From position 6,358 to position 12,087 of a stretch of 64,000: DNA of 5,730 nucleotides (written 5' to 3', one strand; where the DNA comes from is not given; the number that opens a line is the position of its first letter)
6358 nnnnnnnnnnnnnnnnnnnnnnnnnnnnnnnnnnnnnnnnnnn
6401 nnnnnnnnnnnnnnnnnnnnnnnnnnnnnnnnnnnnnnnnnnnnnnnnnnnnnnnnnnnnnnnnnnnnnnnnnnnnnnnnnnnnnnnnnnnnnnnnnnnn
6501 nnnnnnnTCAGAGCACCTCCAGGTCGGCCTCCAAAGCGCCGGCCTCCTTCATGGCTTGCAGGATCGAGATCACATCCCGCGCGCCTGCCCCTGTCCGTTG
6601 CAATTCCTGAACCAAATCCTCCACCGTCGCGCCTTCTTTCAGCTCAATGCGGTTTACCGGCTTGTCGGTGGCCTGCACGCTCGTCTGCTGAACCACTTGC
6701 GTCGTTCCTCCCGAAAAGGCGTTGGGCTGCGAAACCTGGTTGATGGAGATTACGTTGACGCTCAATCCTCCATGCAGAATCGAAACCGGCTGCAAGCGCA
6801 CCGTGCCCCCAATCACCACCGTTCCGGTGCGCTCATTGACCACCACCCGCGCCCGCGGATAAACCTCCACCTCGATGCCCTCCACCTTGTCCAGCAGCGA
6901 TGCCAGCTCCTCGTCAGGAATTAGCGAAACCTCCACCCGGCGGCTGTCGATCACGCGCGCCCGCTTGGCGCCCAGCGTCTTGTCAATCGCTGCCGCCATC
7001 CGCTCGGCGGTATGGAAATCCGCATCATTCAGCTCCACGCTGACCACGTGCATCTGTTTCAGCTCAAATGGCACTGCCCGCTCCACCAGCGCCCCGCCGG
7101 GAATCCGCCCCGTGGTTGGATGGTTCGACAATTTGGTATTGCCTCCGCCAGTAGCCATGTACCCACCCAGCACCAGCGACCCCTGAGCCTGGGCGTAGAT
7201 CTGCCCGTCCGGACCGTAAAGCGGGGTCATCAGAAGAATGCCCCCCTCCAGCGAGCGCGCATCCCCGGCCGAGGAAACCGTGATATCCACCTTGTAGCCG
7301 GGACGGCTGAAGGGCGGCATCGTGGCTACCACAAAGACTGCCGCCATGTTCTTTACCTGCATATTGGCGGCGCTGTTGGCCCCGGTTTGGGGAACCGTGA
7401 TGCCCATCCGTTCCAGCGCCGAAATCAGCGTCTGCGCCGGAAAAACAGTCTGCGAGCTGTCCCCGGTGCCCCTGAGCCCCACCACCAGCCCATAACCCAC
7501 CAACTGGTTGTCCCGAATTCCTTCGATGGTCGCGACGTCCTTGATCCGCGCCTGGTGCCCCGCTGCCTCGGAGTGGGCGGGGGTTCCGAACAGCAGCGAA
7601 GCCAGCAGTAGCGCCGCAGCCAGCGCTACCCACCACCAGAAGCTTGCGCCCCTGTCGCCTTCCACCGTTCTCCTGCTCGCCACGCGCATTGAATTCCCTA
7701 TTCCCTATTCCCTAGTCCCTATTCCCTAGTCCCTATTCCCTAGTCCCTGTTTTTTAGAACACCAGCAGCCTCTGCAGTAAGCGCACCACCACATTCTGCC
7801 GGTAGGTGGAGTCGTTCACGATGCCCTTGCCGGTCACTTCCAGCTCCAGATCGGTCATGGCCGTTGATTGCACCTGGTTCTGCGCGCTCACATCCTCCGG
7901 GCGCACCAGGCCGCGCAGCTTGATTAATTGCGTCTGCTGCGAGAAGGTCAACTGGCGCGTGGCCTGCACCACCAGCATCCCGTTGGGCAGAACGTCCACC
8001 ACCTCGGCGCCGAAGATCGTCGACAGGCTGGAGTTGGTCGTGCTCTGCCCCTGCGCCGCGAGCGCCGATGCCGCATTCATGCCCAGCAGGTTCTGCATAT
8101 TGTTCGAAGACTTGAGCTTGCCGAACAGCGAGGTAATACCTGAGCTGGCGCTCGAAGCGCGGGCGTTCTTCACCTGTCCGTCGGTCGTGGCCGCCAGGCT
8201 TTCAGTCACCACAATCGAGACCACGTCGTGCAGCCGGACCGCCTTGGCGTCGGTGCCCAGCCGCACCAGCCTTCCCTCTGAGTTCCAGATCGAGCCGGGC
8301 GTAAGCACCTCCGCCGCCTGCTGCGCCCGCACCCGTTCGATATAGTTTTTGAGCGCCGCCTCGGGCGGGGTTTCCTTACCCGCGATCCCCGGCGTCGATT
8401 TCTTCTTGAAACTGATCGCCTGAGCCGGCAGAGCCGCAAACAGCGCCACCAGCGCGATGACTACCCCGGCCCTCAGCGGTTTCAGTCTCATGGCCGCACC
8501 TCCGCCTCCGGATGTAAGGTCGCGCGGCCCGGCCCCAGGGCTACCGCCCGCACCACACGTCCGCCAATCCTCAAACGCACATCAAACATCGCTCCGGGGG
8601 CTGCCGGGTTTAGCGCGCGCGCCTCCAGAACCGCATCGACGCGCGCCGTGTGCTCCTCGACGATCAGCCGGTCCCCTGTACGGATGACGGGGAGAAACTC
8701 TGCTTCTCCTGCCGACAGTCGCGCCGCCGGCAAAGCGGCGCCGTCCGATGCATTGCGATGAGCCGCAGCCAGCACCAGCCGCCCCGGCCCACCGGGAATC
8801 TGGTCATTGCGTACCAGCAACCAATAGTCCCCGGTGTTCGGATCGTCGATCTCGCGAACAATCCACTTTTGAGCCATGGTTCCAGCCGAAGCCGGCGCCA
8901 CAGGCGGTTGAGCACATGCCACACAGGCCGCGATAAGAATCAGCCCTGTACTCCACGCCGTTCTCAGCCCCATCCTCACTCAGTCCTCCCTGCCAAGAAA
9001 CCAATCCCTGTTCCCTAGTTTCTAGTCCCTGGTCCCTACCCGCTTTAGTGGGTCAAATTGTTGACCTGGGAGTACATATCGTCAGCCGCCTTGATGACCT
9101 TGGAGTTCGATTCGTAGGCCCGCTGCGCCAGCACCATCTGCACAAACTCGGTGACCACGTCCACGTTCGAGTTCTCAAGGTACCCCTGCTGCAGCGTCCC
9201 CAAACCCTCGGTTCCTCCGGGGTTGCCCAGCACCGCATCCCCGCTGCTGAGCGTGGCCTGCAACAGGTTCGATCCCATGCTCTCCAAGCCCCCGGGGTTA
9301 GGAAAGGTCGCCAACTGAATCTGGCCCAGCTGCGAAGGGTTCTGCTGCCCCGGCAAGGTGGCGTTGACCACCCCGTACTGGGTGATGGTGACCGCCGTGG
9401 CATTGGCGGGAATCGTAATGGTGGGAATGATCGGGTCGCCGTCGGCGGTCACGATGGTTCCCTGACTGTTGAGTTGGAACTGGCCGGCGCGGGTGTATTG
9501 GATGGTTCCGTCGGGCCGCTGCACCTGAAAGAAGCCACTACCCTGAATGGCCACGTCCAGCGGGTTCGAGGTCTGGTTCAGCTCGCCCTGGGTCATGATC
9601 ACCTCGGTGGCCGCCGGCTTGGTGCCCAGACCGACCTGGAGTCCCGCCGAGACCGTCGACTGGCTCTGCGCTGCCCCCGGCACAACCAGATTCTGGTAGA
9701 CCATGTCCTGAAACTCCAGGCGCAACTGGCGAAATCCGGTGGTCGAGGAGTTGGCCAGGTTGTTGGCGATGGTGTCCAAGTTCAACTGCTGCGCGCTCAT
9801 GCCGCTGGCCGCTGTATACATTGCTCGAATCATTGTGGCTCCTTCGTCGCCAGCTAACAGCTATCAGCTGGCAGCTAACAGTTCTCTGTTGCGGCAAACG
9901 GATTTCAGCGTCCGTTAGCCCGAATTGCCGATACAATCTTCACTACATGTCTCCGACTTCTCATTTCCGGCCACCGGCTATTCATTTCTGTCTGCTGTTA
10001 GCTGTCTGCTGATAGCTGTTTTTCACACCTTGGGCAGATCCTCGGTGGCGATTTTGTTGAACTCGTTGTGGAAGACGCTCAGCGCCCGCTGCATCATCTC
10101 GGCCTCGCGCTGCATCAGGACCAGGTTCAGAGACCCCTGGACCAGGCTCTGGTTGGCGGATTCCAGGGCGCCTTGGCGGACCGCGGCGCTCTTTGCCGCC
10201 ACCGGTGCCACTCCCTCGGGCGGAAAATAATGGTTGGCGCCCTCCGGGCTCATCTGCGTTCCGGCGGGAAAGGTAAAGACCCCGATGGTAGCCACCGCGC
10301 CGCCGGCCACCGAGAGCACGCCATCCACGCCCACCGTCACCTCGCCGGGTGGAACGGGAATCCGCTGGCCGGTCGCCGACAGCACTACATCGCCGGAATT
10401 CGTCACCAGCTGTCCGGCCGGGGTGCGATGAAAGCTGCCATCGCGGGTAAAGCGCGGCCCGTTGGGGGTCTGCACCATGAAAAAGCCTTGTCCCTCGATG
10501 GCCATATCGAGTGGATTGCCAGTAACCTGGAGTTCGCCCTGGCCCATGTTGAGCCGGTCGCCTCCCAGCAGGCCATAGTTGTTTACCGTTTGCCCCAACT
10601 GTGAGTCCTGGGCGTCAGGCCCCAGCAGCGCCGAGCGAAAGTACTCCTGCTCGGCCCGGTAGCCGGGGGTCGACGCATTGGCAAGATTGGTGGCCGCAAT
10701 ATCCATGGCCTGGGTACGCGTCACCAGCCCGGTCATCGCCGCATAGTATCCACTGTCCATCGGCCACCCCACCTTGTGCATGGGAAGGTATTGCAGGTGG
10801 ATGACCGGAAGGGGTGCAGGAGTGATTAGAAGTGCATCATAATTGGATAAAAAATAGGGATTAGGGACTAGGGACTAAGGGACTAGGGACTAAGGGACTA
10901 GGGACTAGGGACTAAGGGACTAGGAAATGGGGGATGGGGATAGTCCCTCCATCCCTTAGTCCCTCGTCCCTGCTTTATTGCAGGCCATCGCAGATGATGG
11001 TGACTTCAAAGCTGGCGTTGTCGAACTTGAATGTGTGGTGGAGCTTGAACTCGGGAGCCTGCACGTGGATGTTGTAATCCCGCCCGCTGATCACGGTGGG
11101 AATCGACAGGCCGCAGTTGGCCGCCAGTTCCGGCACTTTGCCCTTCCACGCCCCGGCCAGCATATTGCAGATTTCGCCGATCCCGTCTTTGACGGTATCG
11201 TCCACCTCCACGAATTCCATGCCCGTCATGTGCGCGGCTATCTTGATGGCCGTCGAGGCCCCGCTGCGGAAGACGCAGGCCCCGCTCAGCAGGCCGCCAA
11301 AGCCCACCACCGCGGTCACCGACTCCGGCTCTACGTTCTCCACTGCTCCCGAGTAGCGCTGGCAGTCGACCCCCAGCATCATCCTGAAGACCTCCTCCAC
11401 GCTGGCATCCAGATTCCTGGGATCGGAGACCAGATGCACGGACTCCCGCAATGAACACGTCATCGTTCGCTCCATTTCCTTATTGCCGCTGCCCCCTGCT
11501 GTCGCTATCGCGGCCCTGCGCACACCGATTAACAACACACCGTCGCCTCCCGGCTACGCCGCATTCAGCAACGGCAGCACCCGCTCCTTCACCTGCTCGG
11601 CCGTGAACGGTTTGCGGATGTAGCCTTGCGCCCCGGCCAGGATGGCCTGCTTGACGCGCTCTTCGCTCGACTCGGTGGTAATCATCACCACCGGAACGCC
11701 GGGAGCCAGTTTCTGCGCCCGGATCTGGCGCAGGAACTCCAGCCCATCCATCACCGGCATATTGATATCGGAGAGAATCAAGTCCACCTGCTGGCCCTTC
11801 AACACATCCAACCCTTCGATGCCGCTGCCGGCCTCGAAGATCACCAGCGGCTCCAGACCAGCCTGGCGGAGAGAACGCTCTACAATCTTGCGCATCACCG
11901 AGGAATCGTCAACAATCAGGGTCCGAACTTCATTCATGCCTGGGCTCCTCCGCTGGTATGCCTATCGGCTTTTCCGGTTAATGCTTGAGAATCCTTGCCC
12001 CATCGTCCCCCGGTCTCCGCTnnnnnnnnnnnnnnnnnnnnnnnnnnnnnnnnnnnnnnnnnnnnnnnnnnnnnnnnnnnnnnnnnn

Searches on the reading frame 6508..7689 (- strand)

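Call 63: search_protein_families(library=pfam, proteins=[window:6508-7689:-], max_evalue=0.001)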
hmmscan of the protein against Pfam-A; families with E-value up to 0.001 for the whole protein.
window:6508-7689:- (393 aa): 1 family
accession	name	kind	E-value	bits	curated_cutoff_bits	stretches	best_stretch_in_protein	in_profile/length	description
PF02119.21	FlgI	-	3.6e-125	417.9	25.3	1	48-392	1-343/343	Flagellar P-ring protein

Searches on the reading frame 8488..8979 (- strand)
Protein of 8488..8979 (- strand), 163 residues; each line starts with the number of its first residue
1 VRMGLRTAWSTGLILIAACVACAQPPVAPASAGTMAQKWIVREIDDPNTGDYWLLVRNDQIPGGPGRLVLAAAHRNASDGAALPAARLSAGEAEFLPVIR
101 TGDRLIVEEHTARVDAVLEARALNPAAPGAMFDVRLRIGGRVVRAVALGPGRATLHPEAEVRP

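Call 77: search_protein_families(library=pfam, proteins=[window:8488-8979:-], max_evalue=0.1)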
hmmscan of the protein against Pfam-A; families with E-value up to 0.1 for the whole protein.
window:8488-8979:- (163 aa): 1 family
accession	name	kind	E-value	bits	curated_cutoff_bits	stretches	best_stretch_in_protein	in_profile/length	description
PF13144.11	ChapFlgA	-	0.0027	18.2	23.8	1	96-152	63-119/122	Chaperone for flagella basal body P-ring formation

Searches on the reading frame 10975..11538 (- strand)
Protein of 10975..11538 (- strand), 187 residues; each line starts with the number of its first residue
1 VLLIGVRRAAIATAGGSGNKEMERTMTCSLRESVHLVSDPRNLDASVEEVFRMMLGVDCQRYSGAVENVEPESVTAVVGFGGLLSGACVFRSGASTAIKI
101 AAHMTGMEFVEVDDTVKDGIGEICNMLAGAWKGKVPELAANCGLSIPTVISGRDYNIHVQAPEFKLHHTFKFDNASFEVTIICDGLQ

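Call 3: search_protein_families(library=pfam, proteins=[window:10975-11538:-], max_evalue=1)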
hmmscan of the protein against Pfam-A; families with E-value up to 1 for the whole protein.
window:10975-11538:- (187 aa): 1 family
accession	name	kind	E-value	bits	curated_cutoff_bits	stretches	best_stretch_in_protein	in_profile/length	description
PF13690.11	CheX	-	3.2e-17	62.8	27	1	74-161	1-84/94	Chemotaxis phosphatase CheX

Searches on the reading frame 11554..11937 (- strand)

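Call 3: search_protein_families(library=pfam, proteins=[window:11554-11937:-], max_evalue=1)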
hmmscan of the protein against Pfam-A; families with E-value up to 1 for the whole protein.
window:11554-11937:- (127 aa): 1 family
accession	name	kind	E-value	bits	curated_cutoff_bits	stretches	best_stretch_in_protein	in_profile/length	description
PF00072.30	Response_reg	-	1.8e-29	102.5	30.2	1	7-120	2-110/111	Response regulator receiver domain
